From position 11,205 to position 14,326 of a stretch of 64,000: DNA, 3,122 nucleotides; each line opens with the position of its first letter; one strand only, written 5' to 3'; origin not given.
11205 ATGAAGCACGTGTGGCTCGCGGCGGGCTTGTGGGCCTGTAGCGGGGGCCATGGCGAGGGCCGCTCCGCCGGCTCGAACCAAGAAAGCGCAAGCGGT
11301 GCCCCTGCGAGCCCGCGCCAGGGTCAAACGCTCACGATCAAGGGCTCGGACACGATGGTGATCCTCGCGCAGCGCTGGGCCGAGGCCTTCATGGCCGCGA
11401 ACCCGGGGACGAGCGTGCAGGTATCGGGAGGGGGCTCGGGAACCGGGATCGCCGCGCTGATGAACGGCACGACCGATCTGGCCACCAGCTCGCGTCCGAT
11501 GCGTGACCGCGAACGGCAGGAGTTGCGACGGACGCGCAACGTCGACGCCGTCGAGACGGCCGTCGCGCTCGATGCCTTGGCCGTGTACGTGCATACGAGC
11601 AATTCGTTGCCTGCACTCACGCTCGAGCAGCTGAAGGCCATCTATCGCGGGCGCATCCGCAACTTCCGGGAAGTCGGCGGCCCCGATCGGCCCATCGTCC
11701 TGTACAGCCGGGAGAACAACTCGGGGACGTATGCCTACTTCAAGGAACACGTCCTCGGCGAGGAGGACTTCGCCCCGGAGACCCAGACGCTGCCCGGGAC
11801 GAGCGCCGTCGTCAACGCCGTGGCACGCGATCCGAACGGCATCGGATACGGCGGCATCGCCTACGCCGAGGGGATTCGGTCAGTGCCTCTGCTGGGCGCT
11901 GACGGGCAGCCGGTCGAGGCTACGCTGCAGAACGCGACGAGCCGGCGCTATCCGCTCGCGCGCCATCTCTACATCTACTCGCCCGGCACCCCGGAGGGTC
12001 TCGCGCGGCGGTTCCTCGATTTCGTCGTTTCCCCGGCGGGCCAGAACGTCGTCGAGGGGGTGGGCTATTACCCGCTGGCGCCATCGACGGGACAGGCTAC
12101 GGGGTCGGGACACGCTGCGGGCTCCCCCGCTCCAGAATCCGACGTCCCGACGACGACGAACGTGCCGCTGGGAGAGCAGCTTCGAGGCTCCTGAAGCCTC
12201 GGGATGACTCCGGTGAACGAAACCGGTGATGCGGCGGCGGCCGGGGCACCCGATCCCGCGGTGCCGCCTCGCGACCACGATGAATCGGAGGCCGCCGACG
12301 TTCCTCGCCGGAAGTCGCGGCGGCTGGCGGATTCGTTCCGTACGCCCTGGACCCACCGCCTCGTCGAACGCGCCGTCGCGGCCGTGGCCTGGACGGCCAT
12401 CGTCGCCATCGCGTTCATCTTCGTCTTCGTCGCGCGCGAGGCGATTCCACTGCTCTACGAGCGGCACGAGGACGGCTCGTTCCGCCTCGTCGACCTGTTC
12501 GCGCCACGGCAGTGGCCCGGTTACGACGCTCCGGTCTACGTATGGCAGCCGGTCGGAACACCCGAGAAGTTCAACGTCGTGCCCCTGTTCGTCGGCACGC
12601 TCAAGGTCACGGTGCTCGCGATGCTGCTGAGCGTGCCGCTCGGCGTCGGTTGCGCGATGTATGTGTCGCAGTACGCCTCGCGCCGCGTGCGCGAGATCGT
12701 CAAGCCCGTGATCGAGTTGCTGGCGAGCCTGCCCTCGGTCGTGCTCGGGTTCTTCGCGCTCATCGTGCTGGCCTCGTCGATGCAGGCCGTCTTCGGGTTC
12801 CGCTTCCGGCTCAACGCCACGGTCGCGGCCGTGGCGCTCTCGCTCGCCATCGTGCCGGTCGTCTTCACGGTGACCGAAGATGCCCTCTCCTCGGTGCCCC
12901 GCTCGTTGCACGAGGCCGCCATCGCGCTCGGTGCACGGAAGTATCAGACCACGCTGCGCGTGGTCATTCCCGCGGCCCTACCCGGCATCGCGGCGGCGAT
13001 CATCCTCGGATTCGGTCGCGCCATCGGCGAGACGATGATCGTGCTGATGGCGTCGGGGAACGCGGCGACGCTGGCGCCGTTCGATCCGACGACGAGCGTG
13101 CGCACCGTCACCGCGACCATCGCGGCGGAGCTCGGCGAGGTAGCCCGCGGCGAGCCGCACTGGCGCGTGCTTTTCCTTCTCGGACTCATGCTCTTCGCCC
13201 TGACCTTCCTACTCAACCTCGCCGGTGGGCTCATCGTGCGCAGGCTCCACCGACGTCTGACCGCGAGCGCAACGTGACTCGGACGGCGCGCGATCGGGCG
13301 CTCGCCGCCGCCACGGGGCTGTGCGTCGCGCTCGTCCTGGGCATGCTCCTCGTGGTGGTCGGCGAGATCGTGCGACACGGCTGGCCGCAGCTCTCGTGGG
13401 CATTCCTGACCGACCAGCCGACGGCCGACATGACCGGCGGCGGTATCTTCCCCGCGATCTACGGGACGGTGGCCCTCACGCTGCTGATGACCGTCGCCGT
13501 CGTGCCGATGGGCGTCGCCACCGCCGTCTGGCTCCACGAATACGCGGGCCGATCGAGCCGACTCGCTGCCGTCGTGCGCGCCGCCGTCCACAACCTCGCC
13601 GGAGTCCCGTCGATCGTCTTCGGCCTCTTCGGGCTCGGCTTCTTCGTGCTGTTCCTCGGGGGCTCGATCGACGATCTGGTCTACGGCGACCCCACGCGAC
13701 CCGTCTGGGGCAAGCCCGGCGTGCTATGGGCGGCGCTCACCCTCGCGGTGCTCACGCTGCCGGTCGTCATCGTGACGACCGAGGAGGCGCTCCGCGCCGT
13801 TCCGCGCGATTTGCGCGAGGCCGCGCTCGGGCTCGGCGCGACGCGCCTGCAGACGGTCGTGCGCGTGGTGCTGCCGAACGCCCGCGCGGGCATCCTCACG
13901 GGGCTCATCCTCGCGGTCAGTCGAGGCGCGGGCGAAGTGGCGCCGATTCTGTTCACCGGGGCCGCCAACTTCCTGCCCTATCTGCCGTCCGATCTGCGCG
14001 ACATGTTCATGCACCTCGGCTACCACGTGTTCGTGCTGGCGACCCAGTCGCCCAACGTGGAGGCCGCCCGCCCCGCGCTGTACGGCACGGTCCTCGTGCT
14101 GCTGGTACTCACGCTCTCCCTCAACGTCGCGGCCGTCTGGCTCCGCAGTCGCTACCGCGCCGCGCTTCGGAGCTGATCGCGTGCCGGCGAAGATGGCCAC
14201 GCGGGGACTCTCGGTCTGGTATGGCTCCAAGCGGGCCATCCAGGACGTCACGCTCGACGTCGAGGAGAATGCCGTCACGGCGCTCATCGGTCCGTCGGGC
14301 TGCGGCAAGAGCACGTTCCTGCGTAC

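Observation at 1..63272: Twelve copies of a period-6 (NCS-GAG)n array fill almost every long intergenic gap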

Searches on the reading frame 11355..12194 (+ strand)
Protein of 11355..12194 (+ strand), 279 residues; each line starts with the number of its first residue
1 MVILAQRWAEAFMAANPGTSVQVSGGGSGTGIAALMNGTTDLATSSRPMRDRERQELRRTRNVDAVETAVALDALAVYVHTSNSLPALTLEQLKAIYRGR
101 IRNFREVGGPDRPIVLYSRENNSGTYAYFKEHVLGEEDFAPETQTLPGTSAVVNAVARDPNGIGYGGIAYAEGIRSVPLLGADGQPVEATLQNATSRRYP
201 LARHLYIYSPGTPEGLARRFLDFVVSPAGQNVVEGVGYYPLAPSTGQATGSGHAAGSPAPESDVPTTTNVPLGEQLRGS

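Call 64: search_protein_families(library=pfam, proteins=[window:11355-12194:+], max_evalue=0.00001)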
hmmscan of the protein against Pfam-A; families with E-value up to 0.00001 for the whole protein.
window:11355-12194:+ (279 aa): 3 families
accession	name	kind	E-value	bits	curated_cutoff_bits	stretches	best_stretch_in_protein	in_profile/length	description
PF12849.12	PBP_like_2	-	3.2e-41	142.3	27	1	5-227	24-266/267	PBP superfamily domain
PF12727.12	PBP_like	-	9e-13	48.2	27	1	9-172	1-156/193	PBP superfamily domain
PF13531.11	SBP_bac_11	-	9.1e-07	29.3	25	1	7-238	15-226/227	Bacterial extracellular solute-binding protein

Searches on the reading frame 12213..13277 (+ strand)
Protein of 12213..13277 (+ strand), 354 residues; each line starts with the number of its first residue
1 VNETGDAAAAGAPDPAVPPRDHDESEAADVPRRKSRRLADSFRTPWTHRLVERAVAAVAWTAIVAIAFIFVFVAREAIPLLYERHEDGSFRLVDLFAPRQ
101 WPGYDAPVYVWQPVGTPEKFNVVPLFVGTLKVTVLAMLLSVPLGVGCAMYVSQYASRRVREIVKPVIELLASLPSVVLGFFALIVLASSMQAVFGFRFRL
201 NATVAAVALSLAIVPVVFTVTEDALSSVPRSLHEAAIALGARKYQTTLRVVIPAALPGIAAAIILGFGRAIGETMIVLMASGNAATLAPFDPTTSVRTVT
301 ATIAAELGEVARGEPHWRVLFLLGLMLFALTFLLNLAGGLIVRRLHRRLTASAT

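Call 64: search_protein_families(library=pfam, proteins=[window:12213-13277:+], max_evalue=0.00001)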
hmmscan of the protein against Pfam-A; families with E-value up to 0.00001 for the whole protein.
window:12213-13277:+ (354 aa): 1 family
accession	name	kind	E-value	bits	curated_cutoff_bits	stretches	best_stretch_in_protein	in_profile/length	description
PF00528.27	BPD_transp_1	-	5.2e-21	75.7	26.4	1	141-349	2-182/184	Binding-protein-dependent transport system inner membrane component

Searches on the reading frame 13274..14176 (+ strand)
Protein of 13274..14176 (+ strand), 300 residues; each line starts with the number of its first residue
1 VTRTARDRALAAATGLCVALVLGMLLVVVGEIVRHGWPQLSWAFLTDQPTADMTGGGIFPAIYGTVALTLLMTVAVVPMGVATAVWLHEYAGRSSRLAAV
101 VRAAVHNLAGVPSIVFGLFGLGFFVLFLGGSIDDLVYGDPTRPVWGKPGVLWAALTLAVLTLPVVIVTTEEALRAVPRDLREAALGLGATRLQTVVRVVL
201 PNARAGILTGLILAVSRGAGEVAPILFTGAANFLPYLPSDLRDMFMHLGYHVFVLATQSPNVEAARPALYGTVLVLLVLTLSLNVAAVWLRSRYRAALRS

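Call 64: search_protein_families(library=pfam, proteins=[window:13274-14176:+], max_evalue=0.00001)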
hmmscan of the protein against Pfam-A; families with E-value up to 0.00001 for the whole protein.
window:13274-14176:+ (300 aa): 1 family
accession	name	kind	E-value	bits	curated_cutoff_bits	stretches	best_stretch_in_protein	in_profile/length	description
PF00528.27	BPD_transp_1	-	5.5e-21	75.6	26.4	1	79-295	4-183/184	Binding-protein-dependent transport system inner membrane component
